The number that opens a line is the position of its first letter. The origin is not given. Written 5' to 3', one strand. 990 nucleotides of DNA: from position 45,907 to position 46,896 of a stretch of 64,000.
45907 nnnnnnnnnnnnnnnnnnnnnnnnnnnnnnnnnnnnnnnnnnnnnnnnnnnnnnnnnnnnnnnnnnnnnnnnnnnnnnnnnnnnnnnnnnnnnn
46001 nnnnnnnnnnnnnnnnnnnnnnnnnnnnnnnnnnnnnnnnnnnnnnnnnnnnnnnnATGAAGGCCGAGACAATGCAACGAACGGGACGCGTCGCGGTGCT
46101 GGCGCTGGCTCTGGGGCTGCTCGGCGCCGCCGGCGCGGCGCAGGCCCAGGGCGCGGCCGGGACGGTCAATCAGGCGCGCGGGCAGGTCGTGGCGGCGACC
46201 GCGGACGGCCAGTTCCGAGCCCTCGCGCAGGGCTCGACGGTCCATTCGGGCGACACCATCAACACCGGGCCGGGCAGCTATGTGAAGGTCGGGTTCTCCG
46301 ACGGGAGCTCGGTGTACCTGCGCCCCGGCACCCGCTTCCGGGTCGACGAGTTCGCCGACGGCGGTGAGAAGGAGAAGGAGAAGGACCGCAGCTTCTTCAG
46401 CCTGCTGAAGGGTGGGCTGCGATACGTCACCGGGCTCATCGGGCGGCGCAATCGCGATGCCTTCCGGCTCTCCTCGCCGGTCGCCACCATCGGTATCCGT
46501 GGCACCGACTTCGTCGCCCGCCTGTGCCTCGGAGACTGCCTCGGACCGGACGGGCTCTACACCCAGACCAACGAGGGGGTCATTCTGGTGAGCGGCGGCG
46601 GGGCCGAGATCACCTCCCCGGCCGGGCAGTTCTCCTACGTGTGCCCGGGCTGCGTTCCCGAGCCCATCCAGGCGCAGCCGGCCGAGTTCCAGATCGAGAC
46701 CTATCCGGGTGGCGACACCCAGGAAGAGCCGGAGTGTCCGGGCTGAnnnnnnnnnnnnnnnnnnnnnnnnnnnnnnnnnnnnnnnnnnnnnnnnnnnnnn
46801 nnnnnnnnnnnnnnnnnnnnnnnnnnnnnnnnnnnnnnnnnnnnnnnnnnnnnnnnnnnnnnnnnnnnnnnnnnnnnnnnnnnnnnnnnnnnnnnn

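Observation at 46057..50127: Four-gene accessory module translationally coupled to a giant TpsA: FecR-domain protein, SapC, PaaK-like ligase, secreted protein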

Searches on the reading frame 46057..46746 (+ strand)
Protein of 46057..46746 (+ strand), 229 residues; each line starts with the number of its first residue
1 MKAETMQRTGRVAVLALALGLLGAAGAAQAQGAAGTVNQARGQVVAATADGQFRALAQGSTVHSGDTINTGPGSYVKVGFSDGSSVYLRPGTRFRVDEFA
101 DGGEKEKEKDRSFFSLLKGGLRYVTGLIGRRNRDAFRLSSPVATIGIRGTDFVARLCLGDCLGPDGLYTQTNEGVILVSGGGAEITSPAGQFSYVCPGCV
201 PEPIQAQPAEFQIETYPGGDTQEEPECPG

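Call 8: search_protein_families(library=pfam, proteins=[window:46057-46746:+], max_evalue=0.01)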
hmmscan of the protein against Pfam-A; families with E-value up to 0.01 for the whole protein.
window:46057-46746:+ (229 aa): 1 family
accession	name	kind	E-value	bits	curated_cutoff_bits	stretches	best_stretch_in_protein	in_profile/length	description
PF04773.18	FecR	-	9.9e-12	45.6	24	1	66-154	1-80/97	FecR protein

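Call 9: search_protein_families(library=ncbifam, proteins=[window:46057-46746:+], max_evalue=0.01)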
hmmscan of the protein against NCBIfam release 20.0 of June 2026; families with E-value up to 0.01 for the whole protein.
window:46057-46746:+ (229 aa): 4 families
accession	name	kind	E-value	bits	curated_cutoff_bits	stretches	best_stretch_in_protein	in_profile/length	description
NF033682.1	retention_LapA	subfamily_domain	1.2e-10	41.8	50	1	34-99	3-68/145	retention module-containing protein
NF047849.1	Lsa33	exception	1.7e-07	30.7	420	1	6-154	1-146/310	surface adhesin Lsa33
NF033165.1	lipo_LipL45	exception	7.6e-06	25.2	350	1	40-154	45-154/391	lipoprotein LipL45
NF040942.2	hypo_ExtJ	equivalog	0.0032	17.8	52.5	1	13-75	6-57/77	selenite/tellurite reduction operon protein ExtJ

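Call 43: find_related_loci(query=A2, collection=metagenome_contigs, flank=10000)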
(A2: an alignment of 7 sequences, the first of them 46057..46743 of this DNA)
Query A2 (229 aa) in metagenome_contigs; peptide patterns used: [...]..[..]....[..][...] (x = any residue, [..] = any of these).
600 stretches matched a pattern (row limit reached: there are more); 578 encode a relative of the query (tblastn E <= 1e-3); the best 80 are kept; 80 distinct loci.
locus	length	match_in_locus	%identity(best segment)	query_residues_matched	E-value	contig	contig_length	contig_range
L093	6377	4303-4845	46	28-208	1e-46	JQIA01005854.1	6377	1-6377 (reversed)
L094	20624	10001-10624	45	5-203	8e-47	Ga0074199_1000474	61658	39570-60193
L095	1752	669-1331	40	6-205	3e-41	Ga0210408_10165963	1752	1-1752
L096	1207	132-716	39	28-220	1e-41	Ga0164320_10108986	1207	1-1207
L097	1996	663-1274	40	28-217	1e-39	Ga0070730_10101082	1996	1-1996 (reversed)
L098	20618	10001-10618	43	11-204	2e-39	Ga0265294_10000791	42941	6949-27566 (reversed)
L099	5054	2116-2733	40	8-210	6e-39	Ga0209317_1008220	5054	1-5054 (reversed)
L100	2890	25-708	40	6-217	5e-38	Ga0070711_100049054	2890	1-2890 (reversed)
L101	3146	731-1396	41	6-211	4e-38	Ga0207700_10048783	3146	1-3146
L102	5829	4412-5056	37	2-210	8e-38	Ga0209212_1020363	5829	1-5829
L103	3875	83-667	41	28-220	3e-37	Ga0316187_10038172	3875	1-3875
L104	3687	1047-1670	39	11-201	4e-37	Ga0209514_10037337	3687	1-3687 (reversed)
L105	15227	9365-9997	38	3-210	3e-37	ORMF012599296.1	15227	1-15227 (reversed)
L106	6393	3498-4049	42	33-201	1e-36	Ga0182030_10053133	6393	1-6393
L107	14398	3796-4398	40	17-207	2e-36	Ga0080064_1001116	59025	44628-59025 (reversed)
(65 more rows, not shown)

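Call 57: search_solved_structures(query=A2, max_evalue=1)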
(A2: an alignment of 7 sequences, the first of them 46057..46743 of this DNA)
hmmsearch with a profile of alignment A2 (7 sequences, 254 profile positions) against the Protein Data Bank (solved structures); distinct sequences matched with E-value up to 1: 7.
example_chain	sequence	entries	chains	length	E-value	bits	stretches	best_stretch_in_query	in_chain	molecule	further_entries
5ix9_A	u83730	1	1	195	2.1e-06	30.7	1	33-93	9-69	Antifreeze protein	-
2n37_A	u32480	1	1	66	0.2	14.4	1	145-179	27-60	AVR-Pia protein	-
6q76_B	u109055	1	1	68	0.22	14.2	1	145-179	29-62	AVR-Pia protein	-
9rsv_B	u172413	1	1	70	0.23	14.2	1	145-179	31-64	AVR-Pia protein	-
2myw_A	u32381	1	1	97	0.48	13.1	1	145-179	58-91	AVR-Pia protein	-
5jhj_A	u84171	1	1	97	0.6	12.8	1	145-179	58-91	Antivirulence protein AVR-Pia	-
8hkx_S28E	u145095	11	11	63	0.96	12.1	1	36-73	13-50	30S ribosomal protein S28e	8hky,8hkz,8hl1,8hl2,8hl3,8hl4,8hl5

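Call 77: predict_structure(protein=window:46057-46743:+)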
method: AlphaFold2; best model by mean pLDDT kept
length: 229 residues; sequences in the alignment: 1
mean_pLDDT: 39.6   pTM: 0.30
mean pLDDT of the five models: 39.6, 35.2, 33.9, 33.4, 32.3
residues with pLDDT >= 90: 0; 70-90: 0; 50-70: 53; < 50: 176
segments of 3 or more residues with pLDDT < 50: 1-3, 23-60, 100-220, 222-229
pLDDT, mean of each block of 10 residues (from residue 1): 51 51 44 34 38 41 60 58 57 58 37 32 28 25 29 27 35 33 31 31 34 34 42
secondary structure, 60 per line:
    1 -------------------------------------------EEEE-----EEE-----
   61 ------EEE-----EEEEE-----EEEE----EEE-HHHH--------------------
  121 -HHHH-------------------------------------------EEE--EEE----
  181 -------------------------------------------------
elements in order: E44-47 E53-55 E67-69 E75-79 E85-88 E93-95 H97-100 H122-125 E169-171 E174-176

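Call 78: search_protein_families(library=ncbifam, alignment_id=A2, max_evalue=0.001)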
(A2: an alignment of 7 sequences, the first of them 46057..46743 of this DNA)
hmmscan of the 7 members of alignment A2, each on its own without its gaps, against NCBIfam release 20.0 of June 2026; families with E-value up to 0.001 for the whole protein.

A. member 1, window:46057-46743:+ (229 aa): 3 families
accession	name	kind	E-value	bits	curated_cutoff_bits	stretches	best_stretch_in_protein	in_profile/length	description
NF033682.1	retention_LapA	subfamily_domain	1.2e-10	41.8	50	1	34-99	3-68/145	retention module-containing protein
NF047849.1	Lsa33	exception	1.7e-07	30.7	420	1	6-154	1-146/310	surface adhesin Lsa33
NF033165.1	lipo_LipL45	exception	7.6e-06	25.2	350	1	40-154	45-154/391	lipoprotein LipL45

B. families by the number of members that match (of 7 scanned): 3 families
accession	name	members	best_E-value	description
NF047849.1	Lsa33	7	5.7e-11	surface adhesin Lsa33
NF033682.1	retention_LapA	7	1.2e-10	retention module-containing protein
NF033165.1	lipo_LipL45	5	3.3e-06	lipoprotein LipL45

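Call 79: search_solved_structures(query=A2, max_evalue=0.001, show_alignments=1)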
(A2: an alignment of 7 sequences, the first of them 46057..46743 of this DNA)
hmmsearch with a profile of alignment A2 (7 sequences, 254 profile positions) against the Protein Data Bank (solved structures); distinct sequences matched with E-value up to 0.001: 1.
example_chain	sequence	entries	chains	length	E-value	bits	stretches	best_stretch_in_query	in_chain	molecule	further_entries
5ix9_A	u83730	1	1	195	2.1e-06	30.7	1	33-93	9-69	Antifreeze protein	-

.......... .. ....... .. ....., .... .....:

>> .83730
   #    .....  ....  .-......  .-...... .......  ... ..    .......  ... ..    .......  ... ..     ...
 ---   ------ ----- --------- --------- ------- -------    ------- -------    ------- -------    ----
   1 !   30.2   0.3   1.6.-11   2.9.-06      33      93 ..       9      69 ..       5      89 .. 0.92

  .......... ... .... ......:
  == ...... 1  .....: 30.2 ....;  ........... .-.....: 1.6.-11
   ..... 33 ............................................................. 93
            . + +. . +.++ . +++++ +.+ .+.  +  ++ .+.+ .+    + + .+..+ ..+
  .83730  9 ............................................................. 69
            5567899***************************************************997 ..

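Call 95: search_protein_representatives(protein=window:46057-46743:+)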
Query: 229 residues. Proteins with E-value up to 0.001 (for the whole library): 15621; up to 1e-10: 5510; up to 1e-30: 319. The best 150 are listed.
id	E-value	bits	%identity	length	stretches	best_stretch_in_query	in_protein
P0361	2.6e-143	491.6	100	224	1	6-229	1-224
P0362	1.5e-71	256.9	40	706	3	14-162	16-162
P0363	6.1e-64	232.0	39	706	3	12-163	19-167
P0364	5.1e-62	225.7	37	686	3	32-164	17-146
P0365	8.5e-59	215.2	45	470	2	17-164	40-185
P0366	5.0e-58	212.7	44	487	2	10-166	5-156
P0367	9.1e-56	205.3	41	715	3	26-166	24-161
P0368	1.3e-55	204.8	51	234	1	12-223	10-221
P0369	2.0e-54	200.9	36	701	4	29-167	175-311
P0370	5.9e-54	199.4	38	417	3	32-164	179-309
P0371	1.7e-52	194.6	39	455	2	33-226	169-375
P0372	8.9e-52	192.2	45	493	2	28-170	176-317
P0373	9.5e-52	192.2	36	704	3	12-164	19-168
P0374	7.9e-51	189.1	43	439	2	13-162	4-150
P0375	9.3e-51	188.9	45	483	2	7-162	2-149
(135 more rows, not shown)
